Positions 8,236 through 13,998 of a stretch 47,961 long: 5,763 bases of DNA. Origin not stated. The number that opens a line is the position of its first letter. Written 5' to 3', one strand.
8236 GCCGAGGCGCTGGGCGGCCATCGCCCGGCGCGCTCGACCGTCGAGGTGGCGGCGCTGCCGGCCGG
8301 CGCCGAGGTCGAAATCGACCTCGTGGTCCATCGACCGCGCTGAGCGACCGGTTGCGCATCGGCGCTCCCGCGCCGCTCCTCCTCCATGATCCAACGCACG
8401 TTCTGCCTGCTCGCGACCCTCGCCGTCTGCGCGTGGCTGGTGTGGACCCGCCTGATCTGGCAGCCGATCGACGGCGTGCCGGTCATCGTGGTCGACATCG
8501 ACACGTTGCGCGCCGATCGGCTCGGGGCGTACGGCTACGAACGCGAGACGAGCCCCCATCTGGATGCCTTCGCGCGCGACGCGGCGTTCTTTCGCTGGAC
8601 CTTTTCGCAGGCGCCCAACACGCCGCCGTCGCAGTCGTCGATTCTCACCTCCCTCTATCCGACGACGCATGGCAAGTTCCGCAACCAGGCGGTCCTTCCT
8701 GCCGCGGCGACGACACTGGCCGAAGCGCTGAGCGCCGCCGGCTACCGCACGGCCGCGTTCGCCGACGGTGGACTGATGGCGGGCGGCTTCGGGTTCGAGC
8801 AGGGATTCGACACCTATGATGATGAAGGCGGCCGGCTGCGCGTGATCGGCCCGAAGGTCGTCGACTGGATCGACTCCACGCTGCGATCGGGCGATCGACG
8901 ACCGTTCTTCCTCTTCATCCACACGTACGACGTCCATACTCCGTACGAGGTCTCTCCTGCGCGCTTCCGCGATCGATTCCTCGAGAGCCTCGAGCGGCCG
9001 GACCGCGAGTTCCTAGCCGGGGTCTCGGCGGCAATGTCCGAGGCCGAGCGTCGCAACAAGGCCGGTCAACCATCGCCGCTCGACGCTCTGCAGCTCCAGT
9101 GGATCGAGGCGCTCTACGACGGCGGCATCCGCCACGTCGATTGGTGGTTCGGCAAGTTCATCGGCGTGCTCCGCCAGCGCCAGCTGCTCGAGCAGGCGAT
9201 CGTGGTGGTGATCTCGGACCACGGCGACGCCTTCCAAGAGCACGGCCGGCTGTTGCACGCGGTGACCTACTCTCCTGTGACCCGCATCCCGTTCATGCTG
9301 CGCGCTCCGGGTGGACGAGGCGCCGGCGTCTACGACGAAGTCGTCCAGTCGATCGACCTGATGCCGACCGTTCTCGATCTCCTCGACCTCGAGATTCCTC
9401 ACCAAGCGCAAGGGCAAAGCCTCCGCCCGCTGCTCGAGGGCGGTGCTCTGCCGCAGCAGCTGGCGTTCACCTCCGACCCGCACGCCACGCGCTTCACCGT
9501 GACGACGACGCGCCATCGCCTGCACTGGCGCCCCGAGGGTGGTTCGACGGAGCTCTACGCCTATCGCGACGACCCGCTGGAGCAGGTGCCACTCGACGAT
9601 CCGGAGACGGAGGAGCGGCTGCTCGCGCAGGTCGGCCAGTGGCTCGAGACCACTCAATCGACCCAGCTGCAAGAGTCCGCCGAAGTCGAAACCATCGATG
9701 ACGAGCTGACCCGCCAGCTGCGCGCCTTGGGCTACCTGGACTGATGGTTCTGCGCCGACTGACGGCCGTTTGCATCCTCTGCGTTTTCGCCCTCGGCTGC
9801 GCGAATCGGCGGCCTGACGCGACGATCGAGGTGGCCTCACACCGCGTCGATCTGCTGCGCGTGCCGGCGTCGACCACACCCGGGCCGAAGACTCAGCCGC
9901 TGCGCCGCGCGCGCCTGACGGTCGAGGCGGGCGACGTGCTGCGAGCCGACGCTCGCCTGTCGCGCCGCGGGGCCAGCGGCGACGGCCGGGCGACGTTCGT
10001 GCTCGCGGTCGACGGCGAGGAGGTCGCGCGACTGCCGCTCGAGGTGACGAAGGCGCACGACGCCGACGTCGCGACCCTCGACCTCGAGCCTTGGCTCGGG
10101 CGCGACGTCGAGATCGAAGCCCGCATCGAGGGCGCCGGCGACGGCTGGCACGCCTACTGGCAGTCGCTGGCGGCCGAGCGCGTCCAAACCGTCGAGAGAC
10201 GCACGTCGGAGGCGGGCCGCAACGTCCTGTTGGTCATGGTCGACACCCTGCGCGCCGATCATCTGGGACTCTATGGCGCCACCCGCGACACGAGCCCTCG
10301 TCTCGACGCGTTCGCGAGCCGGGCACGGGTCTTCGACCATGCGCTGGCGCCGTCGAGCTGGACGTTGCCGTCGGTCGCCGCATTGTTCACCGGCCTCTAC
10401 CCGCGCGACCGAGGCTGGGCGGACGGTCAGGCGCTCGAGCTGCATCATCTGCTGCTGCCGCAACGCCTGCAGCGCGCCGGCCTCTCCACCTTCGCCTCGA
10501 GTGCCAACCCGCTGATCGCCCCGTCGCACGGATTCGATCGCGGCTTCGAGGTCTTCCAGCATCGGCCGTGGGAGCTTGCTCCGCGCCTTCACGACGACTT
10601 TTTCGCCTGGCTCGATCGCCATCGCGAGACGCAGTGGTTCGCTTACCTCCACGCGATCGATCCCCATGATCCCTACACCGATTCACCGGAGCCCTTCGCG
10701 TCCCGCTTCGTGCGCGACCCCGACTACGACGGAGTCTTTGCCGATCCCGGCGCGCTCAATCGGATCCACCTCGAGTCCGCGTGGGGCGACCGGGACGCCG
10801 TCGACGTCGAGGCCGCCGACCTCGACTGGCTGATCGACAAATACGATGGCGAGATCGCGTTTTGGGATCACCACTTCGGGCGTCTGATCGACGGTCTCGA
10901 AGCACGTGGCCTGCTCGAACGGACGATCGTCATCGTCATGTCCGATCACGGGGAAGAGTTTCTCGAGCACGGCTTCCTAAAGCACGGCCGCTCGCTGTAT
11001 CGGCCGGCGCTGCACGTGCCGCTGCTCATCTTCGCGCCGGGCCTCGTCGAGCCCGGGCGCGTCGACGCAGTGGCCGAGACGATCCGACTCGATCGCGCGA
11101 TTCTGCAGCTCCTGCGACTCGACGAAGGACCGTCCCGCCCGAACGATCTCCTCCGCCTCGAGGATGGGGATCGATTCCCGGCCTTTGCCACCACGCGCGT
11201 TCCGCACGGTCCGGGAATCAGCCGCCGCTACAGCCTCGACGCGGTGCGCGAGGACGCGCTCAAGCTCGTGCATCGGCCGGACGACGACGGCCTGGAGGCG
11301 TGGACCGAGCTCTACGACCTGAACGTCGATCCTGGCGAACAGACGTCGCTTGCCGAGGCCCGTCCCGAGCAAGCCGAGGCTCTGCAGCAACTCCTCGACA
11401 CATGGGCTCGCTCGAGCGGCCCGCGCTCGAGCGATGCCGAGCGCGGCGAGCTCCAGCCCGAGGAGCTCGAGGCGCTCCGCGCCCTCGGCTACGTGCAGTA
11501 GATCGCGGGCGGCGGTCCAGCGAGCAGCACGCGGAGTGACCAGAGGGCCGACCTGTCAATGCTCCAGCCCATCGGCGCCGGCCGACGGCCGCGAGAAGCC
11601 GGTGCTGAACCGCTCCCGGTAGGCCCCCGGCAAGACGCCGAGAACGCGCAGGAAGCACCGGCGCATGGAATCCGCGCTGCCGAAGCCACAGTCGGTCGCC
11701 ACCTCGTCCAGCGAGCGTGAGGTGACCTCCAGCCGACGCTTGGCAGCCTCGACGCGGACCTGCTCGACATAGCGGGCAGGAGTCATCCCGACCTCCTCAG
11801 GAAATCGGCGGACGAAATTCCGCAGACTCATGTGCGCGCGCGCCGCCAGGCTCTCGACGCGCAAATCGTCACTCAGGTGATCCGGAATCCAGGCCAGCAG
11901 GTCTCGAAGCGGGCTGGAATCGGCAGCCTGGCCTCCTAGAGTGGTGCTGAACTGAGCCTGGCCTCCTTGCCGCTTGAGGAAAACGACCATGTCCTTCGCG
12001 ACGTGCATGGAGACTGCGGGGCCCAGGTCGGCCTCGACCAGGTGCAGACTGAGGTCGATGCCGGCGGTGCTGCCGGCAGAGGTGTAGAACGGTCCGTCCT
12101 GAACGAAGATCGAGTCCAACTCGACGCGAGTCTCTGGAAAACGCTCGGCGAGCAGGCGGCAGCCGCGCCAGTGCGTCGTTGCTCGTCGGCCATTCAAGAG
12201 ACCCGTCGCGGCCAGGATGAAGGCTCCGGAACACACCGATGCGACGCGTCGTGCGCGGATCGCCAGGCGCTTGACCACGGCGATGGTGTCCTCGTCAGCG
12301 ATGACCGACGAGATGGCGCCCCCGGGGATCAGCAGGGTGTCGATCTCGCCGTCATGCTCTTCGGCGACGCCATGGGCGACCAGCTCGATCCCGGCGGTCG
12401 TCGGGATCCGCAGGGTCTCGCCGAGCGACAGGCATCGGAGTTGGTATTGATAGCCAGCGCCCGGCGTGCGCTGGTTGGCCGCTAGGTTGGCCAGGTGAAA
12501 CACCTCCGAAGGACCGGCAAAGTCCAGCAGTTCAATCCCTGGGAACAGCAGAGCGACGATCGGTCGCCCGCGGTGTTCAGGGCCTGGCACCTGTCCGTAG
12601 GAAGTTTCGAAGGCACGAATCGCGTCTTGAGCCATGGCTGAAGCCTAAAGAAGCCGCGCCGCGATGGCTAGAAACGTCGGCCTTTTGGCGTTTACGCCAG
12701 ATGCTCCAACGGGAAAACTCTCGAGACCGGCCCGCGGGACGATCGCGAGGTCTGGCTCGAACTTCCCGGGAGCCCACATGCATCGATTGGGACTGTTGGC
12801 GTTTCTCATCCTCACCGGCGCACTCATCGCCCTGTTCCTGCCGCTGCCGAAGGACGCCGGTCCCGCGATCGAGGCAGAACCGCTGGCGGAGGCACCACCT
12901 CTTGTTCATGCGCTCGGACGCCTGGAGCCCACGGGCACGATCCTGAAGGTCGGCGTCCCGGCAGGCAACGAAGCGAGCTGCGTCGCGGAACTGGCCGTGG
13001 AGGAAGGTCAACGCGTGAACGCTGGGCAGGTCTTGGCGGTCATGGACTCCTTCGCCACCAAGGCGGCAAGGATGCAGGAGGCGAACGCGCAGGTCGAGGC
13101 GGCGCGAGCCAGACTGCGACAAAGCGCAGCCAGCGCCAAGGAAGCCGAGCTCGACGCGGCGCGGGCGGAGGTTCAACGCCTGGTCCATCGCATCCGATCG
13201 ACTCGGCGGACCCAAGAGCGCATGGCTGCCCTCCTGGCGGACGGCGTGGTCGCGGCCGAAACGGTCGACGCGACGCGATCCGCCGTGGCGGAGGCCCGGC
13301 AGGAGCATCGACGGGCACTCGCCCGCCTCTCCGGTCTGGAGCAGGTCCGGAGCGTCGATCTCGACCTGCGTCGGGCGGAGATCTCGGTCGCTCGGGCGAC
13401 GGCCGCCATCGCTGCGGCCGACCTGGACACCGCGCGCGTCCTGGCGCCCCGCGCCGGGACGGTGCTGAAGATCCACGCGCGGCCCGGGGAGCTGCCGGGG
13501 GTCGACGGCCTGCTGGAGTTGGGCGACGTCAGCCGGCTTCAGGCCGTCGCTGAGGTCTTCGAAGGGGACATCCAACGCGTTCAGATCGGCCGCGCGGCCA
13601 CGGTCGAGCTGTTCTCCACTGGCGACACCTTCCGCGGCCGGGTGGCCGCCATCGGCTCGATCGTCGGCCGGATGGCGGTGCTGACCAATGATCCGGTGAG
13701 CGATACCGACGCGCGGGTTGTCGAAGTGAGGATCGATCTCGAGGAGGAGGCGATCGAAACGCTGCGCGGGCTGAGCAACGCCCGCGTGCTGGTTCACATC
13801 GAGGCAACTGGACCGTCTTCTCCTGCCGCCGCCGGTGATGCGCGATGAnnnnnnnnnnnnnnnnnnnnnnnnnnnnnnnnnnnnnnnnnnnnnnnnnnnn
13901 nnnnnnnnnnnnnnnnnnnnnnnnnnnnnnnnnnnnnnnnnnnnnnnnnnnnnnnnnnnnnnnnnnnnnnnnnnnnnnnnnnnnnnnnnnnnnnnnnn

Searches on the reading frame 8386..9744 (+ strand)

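Call 95: search_protein_families(library=pfam, proteins=[window:8386-9744:+], max_evalue=0.001)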
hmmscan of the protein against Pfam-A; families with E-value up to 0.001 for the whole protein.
window:8386-9744:+ (452 aa): 3 families
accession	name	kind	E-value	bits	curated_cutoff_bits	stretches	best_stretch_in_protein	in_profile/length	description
PF00884.28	Sulfatase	-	8.3e-40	137.4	25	1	33-334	3-300/301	Sulfatase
PF16347.10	SGSH_C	-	2.7e-11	44.3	29.3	1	285-423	2-151/154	N-sulphoglucosamine sulphohydrolase, C-terminal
PF01663.27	Phosphodiest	-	6.5e-11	42.8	23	1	33-282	1-222/342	Type I phosphodiesterase / nucleotide pyrophosphatase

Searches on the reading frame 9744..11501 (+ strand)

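Call 95: search_protein_families(library=pfam, proteins=[window:9744-11501:+], max_evalue=0.001)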
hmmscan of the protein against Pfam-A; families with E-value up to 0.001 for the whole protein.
window:9744-11501:+ (585 aa): 3 families
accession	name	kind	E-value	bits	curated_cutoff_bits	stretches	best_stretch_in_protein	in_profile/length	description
PF00884.28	Sulfatase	-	7.4e-36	124.4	25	1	159-457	1-299/301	Sulfatase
PF01663.27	Phosphodiest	-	1.5e-08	35.1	23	1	370-404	187-221/342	Type I phosphodiesterase / nucleotide pyrophosphatase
PF02995.22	DUF229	-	8.3e-05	21.9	25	1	372-409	311-348/496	Protein of unknown function (DUF229)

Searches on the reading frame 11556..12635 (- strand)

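Call 95: search_protein_families(library=pfam, proteins=[window:11556-12635:-], max_evalue=0.001)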
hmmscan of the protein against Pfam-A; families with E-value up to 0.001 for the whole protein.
window:11556-12635:- (359 aa): 3 families
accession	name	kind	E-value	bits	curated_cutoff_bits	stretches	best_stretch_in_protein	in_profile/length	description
PF12833.13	HTH_18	-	3.8e-23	82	33.6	1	263-342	1-80/80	Helix-turn-helix domain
PF01965.30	DJ-1_PfpI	-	6.5e-19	68.8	26.6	1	26-201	3-164/165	DJ-1/PfpI family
PF00165.29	HTH_AraC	-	2.4e-12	47.1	26.6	1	252-290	3-41/42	Bacterial regulatory helix-turn-helix proteins, AraC family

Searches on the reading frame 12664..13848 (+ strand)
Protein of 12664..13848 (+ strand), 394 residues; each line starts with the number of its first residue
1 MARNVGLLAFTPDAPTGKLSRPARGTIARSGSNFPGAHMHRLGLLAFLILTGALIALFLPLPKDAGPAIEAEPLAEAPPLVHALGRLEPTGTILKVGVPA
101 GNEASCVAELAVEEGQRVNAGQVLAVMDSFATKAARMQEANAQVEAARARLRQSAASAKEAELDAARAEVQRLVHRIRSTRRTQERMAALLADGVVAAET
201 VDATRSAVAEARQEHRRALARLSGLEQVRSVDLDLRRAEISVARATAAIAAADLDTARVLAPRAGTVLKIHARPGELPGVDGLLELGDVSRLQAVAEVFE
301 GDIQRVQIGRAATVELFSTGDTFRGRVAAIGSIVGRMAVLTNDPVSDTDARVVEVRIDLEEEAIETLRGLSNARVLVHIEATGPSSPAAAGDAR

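Call 95: search_protein_families(library=pfam, proteins=[window:12664-13848:+], max_evalue=0.001)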
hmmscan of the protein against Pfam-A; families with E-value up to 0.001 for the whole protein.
window:12664-13848:+ (394 aa): 3 families
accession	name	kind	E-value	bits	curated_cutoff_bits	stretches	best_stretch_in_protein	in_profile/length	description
PF13437.12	HlyD_3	-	9.1e-12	46.1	22.2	1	259-362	2-96/106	HlyD family secretion protein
PF16576.10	HlyD_D23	-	2e-11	44.1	30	1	229-361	80-203/214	Barrel-sandwich domain of CusB or HlyD membrane-fusion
PF13533.13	Biotin_lipoyl_2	-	8.6e-07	29.1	29.8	1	107-128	11-32/32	Biotin-lipoyl like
